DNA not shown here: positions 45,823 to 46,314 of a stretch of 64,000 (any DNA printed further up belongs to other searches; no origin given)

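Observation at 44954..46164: Regulatory module ahead of pilM: stacked palindromes, DUF2582-like wHTH, PilX_N-like protein and an excisionase-family HTH homologous to the element's Xis-like gene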

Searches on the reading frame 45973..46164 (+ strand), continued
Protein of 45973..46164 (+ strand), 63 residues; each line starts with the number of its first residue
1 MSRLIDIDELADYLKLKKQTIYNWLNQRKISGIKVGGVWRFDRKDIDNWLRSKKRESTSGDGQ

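Call 85: search_protein_families(library=pfam, proteins=[P0400, P0417, P0454, P0419, P0423, P0430, P0455, P0383, P0372, P0369], max_evalue=0.001)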
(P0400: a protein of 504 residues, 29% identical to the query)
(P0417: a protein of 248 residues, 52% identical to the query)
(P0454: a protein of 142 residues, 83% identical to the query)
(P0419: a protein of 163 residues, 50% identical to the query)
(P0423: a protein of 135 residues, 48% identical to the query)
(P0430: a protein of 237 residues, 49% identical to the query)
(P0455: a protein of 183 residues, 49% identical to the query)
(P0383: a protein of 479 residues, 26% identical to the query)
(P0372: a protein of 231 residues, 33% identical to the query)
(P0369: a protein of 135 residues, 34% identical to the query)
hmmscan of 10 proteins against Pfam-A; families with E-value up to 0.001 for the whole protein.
P0400 (504 aa): 7 families
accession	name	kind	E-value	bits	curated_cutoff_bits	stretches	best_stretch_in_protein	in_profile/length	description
PF12728.13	HTH_17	-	1.7e-40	137.5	27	2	451-498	1-48/51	Helix-turn-helix domain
PF01381.28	HTH_3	-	2.5e-08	34.3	23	0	203-234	7-38/55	Helix-turn-helix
PF13384.12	HTH_23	-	4.3e-07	30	24.6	0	8-28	20-40/50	Homeodomain-like domain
PF13411.12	MerR_1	-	5.5e-06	26.8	21.6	0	453-493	2-43/69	MerR HTH family regulatory protein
PF08281.18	Sigma70_r4_2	-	2.4e-05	24.3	25.7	0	124-149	25-50/54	Sigma-70, region 4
PF05344.16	DUF746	-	6e-05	23.4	26.9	0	452-473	13-34/64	Domain of Unknown Function (DUF746)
PF15943.11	YdaS_toxin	-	0.00026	21.2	30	0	208-232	11-36/65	Bacterial toxin YdaS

P0417 (248 aa): 3 families
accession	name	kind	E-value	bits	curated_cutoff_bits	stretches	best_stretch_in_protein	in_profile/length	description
PF12728.13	HTH_17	-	7.1e-15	55.5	27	1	4-53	1-50/51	Helix-turn-helix domain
PF13274.11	SocA_Panacea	-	0.00014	23.2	25.7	0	93-232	1-109/113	Antitoxin SocA-like, Panacea domain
PF03374.19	ANT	-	0.00084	20.1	25.3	0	5-65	24-86/108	Phage antirepressor protein KilAC domain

P0454 (142 aa): 2 families
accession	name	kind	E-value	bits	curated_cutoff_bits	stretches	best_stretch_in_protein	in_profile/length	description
PF12728.13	HTH_17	-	1e-06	29.3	27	1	5-31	2-28/51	Helix-turn-helix domain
PF07022.19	Phage_CI_repr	-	0.00021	22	22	0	9-31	17-39/65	Bacteriophage CI repressor helix-turn-helix domain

P0419 (163 aa): 6 families
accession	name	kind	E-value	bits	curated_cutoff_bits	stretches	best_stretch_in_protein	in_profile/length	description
PF12728.13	HTH_17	-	6.9e-18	65.1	27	1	1-48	2-49/51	Helix-turn-helix domain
PF07238.19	PilZ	-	6.4e-08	33.3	22.5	1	55-160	1-97/102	PilZ domain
PF01381.28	HTH_3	-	1.4e-06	28.7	23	1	1-32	10-41/55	Helix-turn-helix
PF15943.11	YdaS_toxin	-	5e-05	23.5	30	1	4-30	12-39/65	Bacterial toxin YdaS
PF13384.12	HTH_23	-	0.00079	19.6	24.6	0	1-23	18-40/50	Homeodomain-like domain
PF07022.19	Phage_CI_repr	-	0.00085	20.1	22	0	4-32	16-44/65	Bacteriophage CI repressor helix-turn-helix domain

P0423 (135 aa): 4 families
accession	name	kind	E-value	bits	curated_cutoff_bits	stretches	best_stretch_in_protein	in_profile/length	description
PF12728.13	HTH_17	-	1.8e-15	57.3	27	1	5-53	2-50/51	Helix-turn-helix domain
PF20204.3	DUF6566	-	5.7e-06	26.8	26.7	1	59-128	5-73/78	Domain of unknown function (DUF6566)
PF15943.11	YdaS_toxin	-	0.00023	21.4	30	1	6-41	10-46/65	Bacterial toxin YdaS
PF07022.19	Phage_CI_repr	-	0.00034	21.3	22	1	9-32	17-40/65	Bacteriophage CI repressor helix-turn-helix domain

P0430 (237 aa): 1 family
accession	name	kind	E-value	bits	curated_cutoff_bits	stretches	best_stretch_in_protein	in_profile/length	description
PF12728.13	HTH_17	-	8.8e-15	55.1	27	1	179-227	2-50/51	Helix-turn-helix domain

P0455 (183 aa): 2 families
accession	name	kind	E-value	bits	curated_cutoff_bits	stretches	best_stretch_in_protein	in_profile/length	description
PF00072.30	Response_reg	-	1.5e-26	93.2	30.2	1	61-170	1-110/111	Response regulator receiver domain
PF12728.13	HTH_17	-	5e-15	55.9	27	1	4-52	1-49/51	Helix-turn-helix domain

P0383 (479 aa): 43 families (the best 25 are shown)
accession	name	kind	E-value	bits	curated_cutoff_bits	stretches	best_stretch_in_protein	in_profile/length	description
PF12728.13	HTH_17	-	8.3e-98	321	27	8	184-230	3-49/51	Helix-turn-helix domain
PF21531.3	Rv2175c_wHTH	-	1.7e-20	73.2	27.1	0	126-164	16-54/57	DNA-binding protein Rv2175c, wHTH domain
PF13338.12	AbiEi_4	-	9.2e-20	70.9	25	0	316-342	13-38/49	Transcriptional regulator, AbiEi antitoxin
PF13542.12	HTH_Tnp_ISL3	-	8.2e-17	60.9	27.4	0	113-148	17-49/51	Helix-turn-helix domain of transposase family ISL3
PF13384.12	HTH_23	-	2.5e-16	59.4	24.6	0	260-281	18-39/50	Homeodomain-like domain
PF04967.18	HTH_10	-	4.6e-14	52.4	23.1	0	126-147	24-45/53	HTH DNA binding domain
PF08279.18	HTH_11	-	9.4e-14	51.5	25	1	121-147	11-37/55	HTH domain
PF00376.29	MerR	-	4.5e-13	49.2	28.2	1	127-155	1-30/38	MerR family regulatory protein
PF12964.13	DUF3853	-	5.2e-13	49.4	22.1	0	68-108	44-86/97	Protein of unknown function (DUF3853)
PF01381.28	HTH_3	-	6.3e-12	45.8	23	0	125-154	9-39/55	Helix-turn-helix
PF13412.12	HTH_24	-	7.5e-12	45.1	21.9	0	121-147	13-39/48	Winged helix-turn-helix DNA-binding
PF08281.18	Sigma70_r4_2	-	1e-11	44.7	25.7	0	125-149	26-50/54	Sigma-70, region 4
PF13518.12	HTH_28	-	5.4e-11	42.8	25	0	185-203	15-33/52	Helix-turn-helix domain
PF08220.18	HTH_DeoR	-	8.4e-10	38.7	21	0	117-144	6-33/57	DeoR-like helix-turn-helix domain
PF12802.13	MarR_2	-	1.6e-09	38.3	27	0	116-144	10-39/61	MarR family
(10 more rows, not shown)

P0372 (231 aa): 15 families
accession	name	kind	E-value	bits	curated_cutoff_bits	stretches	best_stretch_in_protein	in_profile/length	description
PF12728.13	HTH_17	-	9.7e-36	122.2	27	3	99-147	2-50/51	Helix-turn-helix domain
PF18805.7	LRR_10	-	1.1e-08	35.2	30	0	56-74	34-51/67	Leucine-rich repeat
PF00376.29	MerR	-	2.5e-08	34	28.2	0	172-203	1-34/38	MerR family regulatory protein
PF13384.12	HTH_23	-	7.5e-07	29.2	24.6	0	164-192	12-39/50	Homeodomain-like domain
PF12964.13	DUF3853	-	7.6e-07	29.6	22.1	0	146-196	24-72/97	Protein of unknown function (DUF3853)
PF02796.21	HTH_7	-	5.1e-06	27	23.8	0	155-189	7-40/45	Helix-turn-helix domain of resolvase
PF10743.14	Phage_Cox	-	6.5e-06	26.3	27.5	0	170-197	11-38/87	Regulatory phage protein cox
PF01978.25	TrmB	-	1.1e-05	25.6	25.6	0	167-190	19-42/68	Sugar-specific transcriptional regulator TrmB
PF09339.16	HTH_IclR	-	2.2e-05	24.5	22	0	167-191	15-39/52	IclR helix-turn-helix domain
PF01381.28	HTH_3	-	2.8e-05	24.5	23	0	163-192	2-31/55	Helix-turn-helix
PF13411.12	MerR_1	-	4e-05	24.1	21.6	0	171-214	1-45/69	MerR HTH family regulatory protein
PF13551.12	HTH_29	-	6.5e-05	23.4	28.1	0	165-192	7-34/64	Winged helix-turn helix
PF13443.12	HTH_26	-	0.00021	21.9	22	0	164-193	4-33/63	Cro/C1-type HTH DNA-binding domain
PF05930.18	Phage_AlpA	-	0.0005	20.3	21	0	174-198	7-31/51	Prophage CP4-57 regulatory protein (AlpA)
PF13591.12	MerR_2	-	0.00076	19.7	29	0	172-225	2-55/84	MerR HTH family regulatory protein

P0369 (135 aa): 12 families
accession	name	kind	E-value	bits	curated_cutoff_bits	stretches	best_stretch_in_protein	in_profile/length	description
PF12728.13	HTH_17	-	9.9e-37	125.4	27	2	78-127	1-50/51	Helix-turn-helix domain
PF00376.29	MerR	-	1.7e-08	34.5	28.2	0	81-105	2-26/38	MerR family regulatory protein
PF13411.12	MerR_1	-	3.1e-08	34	21.6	0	8-49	2-44/69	MerR HTH family regulatory protein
PF13384.12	HTH_23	-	5.9e-08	32.7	24.6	1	63-99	4-38/50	Homeodomain-like domain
PF13542.12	HTH_Tnp_ISL3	-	1.4e-05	24.9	27.4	0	80-98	28-46/51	Helix-turn-helix domain of transposase family ISL3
PF21531.3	Rv2175c_wHTH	-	2e-05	24.9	27.1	0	75-104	12-41/57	DNA-binding protein Rv2175c, wHTH domain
PF07022.19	Phage_CI_repr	-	3.4e-05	24.5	22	0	82-107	16-41/65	Bacteriophage CI repressor helix-turn-helix domain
PF06056.18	Terminase_5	-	4.5e-05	23.7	20.3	0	81-101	16-36/58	Putative ATPase subunit of terminase (gpP-like)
PF05930.18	Phage_AlpA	-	6.2e-05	23.2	21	0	78-124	3-51/51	Prophage CP4-57 regulatory protein (AlpA)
PF10743.14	Phage_Cox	-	0.00018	21.7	27.5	0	73-109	6-42/87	Regulatory phage protein cox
PF10668.15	Phage_terminase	-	0.00037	20.6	22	0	73-99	17-43/67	Phage terminase small subunit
PF13551.12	HTH_29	-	0.00083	19.8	28.1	0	78-98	12-32/64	Winged helix-turn helix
